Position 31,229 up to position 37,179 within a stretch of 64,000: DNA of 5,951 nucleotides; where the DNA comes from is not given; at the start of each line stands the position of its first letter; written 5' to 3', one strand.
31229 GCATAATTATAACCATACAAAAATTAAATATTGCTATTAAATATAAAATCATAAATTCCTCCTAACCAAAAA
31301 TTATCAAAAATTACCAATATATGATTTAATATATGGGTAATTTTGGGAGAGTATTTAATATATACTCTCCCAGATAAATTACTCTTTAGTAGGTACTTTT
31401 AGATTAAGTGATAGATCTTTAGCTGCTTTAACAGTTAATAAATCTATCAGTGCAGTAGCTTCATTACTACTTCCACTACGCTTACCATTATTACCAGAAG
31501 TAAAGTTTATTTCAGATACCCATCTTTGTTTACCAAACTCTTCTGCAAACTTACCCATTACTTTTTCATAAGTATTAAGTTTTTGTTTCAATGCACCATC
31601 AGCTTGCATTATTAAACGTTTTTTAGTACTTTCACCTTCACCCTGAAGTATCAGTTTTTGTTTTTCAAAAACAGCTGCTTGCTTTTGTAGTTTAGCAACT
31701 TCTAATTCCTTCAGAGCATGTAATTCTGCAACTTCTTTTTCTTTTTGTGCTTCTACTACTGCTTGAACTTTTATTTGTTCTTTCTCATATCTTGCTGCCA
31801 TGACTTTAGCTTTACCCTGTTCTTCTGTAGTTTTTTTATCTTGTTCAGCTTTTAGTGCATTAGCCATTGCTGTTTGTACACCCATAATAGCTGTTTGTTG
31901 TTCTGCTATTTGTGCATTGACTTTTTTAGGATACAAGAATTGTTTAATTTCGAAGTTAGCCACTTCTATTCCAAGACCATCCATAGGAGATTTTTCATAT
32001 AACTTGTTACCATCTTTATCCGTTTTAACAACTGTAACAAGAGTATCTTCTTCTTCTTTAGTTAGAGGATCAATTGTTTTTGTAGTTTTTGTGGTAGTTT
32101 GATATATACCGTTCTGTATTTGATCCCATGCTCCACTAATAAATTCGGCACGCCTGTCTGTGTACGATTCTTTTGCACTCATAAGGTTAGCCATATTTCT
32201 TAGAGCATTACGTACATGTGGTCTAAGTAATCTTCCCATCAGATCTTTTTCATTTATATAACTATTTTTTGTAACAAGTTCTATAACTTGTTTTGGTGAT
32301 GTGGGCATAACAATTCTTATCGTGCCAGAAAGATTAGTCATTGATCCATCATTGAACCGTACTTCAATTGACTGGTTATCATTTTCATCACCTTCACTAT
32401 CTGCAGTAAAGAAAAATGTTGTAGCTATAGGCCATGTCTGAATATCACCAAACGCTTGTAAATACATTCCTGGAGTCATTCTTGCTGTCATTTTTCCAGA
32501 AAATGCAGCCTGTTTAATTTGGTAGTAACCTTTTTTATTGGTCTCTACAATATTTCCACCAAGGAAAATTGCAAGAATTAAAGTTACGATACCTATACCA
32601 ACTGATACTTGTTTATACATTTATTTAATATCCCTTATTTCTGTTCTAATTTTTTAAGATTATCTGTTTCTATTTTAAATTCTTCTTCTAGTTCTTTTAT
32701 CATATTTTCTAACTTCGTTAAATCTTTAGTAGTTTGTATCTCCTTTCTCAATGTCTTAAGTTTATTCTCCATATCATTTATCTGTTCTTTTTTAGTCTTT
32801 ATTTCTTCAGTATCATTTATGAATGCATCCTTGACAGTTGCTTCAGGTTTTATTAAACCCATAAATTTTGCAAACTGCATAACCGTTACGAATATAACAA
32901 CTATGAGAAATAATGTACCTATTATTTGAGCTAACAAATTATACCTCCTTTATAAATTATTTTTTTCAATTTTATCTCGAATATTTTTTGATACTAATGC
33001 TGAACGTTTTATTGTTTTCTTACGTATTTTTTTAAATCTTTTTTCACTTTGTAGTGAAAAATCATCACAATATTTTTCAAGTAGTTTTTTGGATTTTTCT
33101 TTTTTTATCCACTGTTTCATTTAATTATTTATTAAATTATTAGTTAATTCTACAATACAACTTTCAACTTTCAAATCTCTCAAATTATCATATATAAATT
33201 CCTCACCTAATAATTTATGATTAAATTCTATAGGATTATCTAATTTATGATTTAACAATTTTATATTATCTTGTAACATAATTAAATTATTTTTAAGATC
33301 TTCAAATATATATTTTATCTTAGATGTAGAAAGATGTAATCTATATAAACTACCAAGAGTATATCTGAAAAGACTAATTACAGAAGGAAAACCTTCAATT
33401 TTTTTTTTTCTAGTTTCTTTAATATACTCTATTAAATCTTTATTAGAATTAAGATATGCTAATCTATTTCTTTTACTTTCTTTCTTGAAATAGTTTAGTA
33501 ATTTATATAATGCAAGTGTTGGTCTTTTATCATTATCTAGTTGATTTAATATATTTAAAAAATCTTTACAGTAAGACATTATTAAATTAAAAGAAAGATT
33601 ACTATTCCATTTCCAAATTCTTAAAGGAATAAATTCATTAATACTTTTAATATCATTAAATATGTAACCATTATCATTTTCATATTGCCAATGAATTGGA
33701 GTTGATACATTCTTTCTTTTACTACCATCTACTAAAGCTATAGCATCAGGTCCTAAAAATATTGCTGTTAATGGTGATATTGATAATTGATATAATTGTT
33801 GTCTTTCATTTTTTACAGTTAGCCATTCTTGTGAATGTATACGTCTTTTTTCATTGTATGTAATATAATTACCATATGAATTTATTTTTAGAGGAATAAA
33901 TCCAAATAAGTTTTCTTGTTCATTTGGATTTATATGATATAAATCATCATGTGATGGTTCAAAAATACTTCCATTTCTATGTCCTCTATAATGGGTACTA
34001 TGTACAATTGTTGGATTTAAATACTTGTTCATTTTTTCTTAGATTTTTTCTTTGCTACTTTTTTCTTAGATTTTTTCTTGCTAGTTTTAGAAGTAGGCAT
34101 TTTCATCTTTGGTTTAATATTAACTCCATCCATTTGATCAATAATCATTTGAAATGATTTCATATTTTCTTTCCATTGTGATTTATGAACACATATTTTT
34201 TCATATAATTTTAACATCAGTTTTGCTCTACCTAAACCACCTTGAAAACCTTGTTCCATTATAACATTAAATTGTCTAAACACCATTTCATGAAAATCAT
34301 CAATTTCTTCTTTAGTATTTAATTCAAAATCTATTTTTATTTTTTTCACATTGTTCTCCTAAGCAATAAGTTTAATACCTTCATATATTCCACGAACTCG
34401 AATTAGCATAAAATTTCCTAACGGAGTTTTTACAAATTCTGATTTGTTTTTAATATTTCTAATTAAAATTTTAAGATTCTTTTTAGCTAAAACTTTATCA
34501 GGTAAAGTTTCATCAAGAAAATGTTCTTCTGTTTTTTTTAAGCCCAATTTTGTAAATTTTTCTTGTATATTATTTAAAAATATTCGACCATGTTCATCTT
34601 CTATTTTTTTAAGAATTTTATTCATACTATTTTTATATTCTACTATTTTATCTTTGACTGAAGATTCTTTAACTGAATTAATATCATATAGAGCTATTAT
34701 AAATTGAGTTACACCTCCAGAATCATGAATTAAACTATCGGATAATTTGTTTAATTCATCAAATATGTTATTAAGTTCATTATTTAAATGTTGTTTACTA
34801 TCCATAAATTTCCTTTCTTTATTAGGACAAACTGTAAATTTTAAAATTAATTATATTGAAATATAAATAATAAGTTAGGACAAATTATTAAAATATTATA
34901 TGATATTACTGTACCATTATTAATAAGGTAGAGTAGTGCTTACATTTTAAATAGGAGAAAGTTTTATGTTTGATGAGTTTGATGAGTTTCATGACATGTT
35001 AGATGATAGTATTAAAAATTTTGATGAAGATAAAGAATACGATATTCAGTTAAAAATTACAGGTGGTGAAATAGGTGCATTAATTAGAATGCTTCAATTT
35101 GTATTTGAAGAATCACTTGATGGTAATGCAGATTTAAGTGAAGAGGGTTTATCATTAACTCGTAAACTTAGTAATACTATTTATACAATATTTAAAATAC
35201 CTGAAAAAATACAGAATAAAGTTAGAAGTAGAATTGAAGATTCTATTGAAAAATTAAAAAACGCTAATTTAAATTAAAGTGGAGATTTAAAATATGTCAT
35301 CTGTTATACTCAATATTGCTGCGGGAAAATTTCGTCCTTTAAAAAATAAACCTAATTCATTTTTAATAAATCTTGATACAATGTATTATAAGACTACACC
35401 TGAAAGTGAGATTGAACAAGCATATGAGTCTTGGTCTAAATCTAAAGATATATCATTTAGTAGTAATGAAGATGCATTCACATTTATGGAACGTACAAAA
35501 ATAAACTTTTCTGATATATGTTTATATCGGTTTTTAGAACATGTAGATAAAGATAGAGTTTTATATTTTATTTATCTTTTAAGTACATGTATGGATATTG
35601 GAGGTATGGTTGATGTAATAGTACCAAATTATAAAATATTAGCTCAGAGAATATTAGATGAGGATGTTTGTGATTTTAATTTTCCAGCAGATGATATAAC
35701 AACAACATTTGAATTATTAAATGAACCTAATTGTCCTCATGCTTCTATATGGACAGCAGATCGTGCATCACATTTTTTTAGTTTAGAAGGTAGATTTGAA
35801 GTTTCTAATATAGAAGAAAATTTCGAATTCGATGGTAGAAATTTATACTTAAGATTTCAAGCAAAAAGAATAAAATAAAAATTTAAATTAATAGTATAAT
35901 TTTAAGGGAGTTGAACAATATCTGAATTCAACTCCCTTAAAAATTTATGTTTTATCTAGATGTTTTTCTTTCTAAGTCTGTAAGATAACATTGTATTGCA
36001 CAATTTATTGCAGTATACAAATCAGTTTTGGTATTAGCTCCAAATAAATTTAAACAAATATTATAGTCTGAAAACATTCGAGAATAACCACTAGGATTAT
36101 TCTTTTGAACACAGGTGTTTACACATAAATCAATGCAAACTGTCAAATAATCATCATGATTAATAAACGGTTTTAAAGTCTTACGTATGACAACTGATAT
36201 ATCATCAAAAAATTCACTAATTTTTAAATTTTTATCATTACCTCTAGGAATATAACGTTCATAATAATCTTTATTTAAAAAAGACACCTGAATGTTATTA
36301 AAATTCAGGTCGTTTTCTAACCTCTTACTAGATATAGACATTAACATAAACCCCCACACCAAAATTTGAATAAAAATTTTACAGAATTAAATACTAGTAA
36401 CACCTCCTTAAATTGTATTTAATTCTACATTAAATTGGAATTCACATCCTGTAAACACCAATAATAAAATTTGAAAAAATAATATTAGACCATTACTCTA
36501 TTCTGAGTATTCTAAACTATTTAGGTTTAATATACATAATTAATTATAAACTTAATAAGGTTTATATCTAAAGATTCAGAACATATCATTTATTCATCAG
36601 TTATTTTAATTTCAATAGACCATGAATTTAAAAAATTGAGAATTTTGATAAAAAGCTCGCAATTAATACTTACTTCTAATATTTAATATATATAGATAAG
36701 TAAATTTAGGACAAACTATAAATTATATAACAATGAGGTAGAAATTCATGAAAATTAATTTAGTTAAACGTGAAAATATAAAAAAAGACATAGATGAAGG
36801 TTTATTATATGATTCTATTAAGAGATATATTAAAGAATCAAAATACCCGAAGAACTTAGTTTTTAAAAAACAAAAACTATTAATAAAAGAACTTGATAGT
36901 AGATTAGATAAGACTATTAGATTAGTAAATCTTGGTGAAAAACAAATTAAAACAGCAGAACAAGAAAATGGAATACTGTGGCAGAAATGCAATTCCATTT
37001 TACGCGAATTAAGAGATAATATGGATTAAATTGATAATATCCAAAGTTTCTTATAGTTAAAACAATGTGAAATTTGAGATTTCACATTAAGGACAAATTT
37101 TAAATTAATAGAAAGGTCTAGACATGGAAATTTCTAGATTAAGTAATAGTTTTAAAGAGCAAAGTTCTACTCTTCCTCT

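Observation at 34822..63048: Extended late promoter consensus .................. repeated 8 times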

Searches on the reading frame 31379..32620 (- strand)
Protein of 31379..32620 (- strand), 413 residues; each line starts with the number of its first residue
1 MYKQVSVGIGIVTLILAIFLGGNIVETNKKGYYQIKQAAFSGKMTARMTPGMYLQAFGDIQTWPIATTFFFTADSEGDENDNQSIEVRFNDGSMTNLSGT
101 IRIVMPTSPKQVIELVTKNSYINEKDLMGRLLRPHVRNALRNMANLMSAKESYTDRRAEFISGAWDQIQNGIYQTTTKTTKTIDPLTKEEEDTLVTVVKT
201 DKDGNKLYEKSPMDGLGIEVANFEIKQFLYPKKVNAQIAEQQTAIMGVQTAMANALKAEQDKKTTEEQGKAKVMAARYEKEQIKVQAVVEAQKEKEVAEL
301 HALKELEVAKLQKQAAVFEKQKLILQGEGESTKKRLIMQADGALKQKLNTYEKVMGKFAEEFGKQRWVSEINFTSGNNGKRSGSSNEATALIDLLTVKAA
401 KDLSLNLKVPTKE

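Call 10: search_protein_families(library=pfam, proteins=[window:31379-32620:-], max_evalue=0.01)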
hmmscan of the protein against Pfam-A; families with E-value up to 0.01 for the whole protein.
window:31379-32620:- (413 aa): 1 family
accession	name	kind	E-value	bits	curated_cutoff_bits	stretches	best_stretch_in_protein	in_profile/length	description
PF01145.31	Band_7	-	1.8e-08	35.1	23.6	1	63-254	29-171/176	SPFH domain / Band 7 family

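Call 21: search_protein_families(library=phrogs, proteins=[window:31379-32620:-], max_evalue=0.01)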
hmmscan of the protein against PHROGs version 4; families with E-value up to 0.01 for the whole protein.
window:31379-32620:- (413 aa): 2 families
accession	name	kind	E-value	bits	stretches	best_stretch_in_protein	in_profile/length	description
phrog_11908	-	unknown function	3.4e-54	185.3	1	9-408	12-428/430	-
phrog_200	-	other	1.5e-08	35.2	1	6-170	83-239/379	lipoprotein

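Call 57: find_related_loci(query=A1, collection=viral_contigs, flank=10000)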
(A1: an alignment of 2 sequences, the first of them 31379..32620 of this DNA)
Query A1 (413 aa) in viral_contigs; peptide patterns used: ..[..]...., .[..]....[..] (x = any residue, [..] = any of these).
134 stretches matched a pattern; 18 encode a relative of the query (tblastn E <= 1e-3); 18 distinct loci.
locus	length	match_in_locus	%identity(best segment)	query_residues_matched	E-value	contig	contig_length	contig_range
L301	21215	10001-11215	48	7-409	1e-115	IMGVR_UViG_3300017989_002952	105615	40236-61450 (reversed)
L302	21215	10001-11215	48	7-409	1e-115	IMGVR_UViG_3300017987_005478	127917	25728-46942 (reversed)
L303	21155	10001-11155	49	21-410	7e-116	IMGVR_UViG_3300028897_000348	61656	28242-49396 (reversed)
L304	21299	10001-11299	46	1-412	3e-115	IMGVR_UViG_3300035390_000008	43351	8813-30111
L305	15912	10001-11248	47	7-410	4e-111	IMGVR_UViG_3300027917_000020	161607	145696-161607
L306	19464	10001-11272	46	1-407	4e-110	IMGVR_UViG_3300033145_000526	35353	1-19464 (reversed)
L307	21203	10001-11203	49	5-409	2e-110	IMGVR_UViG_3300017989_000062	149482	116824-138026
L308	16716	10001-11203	49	5-409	2e-110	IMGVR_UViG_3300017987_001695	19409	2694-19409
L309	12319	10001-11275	45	3-407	7e-110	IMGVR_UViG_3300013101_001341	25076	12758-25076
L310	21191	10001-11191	48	24-410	1e-109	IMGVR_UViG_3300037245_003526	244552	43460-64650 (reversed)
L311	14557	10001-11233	47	1-407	2e-102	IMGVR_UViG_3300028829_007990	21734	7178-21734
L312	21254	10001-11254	44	6-407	1e-101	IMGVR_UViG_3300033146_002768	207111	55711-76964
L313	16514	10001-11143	46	13-362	4e-94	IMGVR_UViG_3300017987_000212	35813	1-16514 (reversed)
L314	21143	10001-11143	46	13-362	4e-94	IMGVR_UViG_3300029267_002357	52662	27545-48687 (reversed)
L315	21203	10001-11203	49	5-409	2e-110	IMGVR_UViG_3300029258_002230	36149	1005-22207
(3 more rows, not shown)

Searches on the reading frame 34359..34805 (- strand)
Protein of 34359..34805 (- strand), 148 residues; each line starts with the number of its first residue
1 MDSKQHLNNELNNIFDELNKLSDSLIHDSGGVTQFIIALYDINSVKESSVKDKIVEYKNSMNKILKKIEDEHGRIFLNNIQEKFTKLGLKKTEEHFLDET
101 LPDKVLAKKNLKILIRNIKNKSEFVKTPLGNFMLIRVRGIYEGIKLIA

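Call 21: search_protein_families(library=phrogs, proteins=[window:34359-34805:-], max_evalue=0.01)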
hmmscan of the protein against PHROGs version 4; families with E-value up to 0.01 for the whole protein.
window:34359-34805:- (148 aa): 1 family
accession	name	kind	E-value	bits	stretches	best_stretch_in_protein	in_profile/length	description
phrog_1535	-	tail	0.0068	15.6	1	15-87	469-551/1152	tail length tape measure protein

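Call 37: search_protein_families(library=pfam, proteins=[window:34359-34805:-], max_evalue=0.1)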
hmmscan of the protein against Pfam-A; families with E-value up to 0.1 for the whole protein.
window:34359-34805:- (148 aa): 2 families
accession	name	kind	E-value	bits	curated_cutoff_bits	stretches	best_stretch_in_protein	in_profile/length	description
PF03876.22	SHS2_Rpb7-N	-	0.01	16.4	24.8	1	13-51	18-53/57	SHS2 domain found in N terminus of Rpb7p/Rpc25p/MJ0397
PF20892.2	SidC_lipid-bd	-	0.033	14.6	27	1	32-84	53-105/127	SidC, lipid-binding domain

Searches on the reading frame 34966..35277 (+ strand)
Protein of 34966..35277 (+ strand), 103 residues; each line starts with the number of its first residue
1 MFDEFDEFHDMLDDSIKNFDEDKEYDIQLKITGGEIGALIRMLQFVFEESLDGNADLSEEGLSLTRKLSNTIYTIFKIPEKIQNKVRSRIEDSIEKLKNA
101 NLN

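Call 25: search_protein_families(library=phrogs, proteins=[window:34966-35277:+], max_evalue=0.01)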
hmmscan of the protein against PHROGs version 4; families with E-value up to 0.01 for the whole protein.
window:34966-35277:+ (103 aa): 0 families

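Call 37: search_protein_families(library=pfam, proteins=[window:34966-35277:+], max_evalue=0.1)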
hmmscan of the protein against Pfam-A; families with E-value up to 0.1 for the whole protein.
window:34966-35277:+ (103 aa): 0 families

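Call 107: search_protein_families(library=ncbifam, proteins=[window:34966-35277:+], max_evalue=0.05)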
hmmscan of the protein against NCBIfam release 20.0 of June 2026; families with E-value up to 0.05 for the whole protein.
window:34966-35277:+ (103 aa): 1 family
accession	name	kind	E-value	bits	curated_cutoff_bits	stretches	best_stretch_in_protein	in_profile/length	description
NF053583.1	LAPAL_fam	equivalog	0.019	14.4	60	1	7-93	26-116/292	LAPAL motif-containing putative phage structural protein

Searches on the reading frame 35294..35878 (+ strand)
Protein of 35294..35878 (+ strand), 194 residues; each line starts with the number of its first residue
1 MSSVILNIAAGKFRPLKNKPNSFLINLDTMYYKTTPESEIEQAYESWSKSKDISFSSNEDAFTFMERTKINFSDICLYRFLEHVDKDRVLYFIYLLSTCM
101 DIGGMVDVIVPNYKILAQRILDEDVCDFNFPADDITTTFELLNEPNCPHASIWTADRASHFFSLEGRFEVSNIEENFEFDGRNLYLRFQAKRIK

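Call 21: search_protein_families(library=phrogs, proteins=[window:35294-35878:+], max_evalue=0.01)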
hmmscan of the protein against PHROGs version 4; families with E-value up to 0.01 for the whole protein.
window:35294-35878:+ (194 aa): 0 families

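Call 37: search_protein_families(library=pfam, proteins=[window:35294-35878:+], max_evalue=0.1)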
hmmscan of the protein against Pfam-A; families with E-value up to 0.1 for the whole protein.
window:35294-35878:+ (194 aa): 0 families

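Call 74: find_related_loci(query=A3, collection=viral_contigs, flank=10000)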
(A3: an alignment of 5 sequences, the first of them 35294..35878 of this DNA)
Query A3 (194 aa) in viral_contigs; peptide patterns used: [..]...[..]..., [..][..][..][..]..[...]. (x = any residue, [..] = any of these).
161 stretches matched a pattern; 70 encode a relative of the query (tblastn E <= 1e-3); 70 distinct loci.
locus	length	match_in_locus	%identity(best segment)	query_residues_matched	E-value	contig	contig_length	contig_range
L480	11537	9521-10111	59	4-193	2e-73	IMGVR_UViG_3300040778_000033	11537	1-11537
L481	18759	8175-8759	58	1-193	3e-73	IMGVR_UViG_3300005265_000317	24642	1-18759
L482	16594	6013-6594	58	2-193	2e-70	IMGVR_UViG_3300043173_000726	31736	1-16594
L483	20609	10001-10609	56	1-194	9e-70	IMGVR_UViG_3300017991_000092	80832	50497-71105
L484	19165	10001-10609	56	1-194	9e-70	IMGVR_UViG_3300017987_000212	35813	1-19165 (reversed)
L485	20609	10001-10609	56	1-194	9e-70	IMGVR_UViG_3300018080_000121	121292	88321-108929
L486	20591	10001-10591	55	4-193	9e-70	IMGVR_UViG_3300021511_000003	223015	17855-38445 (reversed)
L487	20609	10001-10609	56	1-194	9e-70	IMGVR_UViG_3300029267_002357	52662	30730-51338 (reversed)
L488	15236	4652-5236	56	1-193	3e-69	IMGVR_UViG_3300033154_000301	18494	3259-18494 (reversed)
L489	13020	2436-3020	56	1-193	3e-69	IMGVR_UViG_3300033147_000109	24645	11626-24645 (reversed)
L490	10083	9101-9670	54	3-193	1e-64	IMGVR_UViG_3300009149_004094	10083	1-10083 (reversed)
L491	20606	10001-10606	51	4-193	1e-62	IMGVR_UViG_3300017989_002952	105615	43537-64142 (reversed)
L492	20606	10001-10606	51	4-193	1e-62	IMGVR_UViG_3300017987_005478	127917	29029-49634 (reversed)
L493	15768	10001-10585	54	1-193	5e-62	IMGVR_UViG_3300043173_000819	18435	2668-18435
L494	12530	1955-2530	53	3-193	6e-61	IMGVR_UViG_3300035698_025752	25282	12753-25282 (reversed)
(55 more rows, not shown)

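Call 95: find_homologous_proteins(query=window:35294-35878:+)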
Query window:35294-35878:+ (194 aa): 456 proteins with E <= 0.001 among 488 candidates; the best 120 are listed.
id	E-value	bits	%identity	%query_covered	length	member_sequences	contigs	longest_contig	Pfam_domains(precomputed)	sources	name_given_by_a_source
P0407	7.1e-127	438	100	100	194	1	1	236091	-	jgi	-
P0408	2.3e-70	254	59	99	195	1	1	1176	-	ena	-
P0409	1.7e-68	248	60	99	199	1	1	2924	-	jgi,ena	jgi:predicted SAM-dependent methyltransferase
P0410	8.2e-68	246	60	99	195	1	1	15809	-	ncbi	-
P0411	1.3e-67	245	59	98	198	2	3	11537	-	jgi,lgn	jgi:hypothetical protein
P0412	2.2e-67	245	58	99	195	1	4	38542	-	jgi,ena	-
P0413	2.9e-67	244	61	99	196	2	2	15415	-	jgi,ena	-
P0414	7.3e-67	243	59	99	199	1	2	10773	-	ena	-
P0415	5.8e-66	240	58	99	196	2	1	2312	-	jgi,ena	-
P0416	1.8e-65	238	57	99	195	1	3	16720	-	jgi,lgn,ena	-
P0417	2.3e-65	238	58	99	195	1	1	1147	-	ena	-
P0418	8.8e-65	236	58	99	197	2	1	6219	-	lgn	-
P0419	9.8e-65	236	57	98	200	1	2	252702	-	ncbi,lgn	-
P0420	1.4e-64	235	58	99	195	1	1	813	-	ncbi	-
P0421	2.7e-64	234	57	99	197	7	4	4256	-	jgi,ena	-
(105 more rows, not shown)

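Call 107: search_protein_families(library=ncbifam, proteins=[window:35294-35878:+], max_evalue=0.05)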
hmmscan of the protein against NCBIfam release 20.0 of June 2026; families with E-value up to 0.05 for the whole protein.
window:35294-35878:+ (194 aa): 0 families

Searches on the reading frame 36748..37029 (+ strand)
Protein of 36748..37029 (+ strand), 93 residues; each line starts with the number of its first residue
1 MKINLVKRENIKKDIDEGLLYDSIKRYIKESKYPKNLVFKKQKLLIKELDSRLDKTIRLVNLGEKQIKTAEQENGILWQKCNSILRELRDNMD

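Call 25: search_protein_families(library=phrogs, proteins=[window:36748-37029:+], max_evalue=0.01)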
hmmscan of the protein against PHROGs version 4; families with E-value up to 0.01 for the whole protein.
window:36748-37029:+ (93 aa): 1 family
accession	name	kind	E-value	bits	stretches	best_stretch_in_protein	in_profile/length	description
phrog_17209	-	unknown function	0.007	17.4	1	24-93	93-158/234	-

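Call 37: search_protein_families(library=pfam, proteins=[window:36748-37029:+], max_evalue=0.1)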
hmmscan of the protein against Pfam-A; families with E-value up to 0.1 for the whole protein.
window:36748-37029:+ (93 aa): 0 families
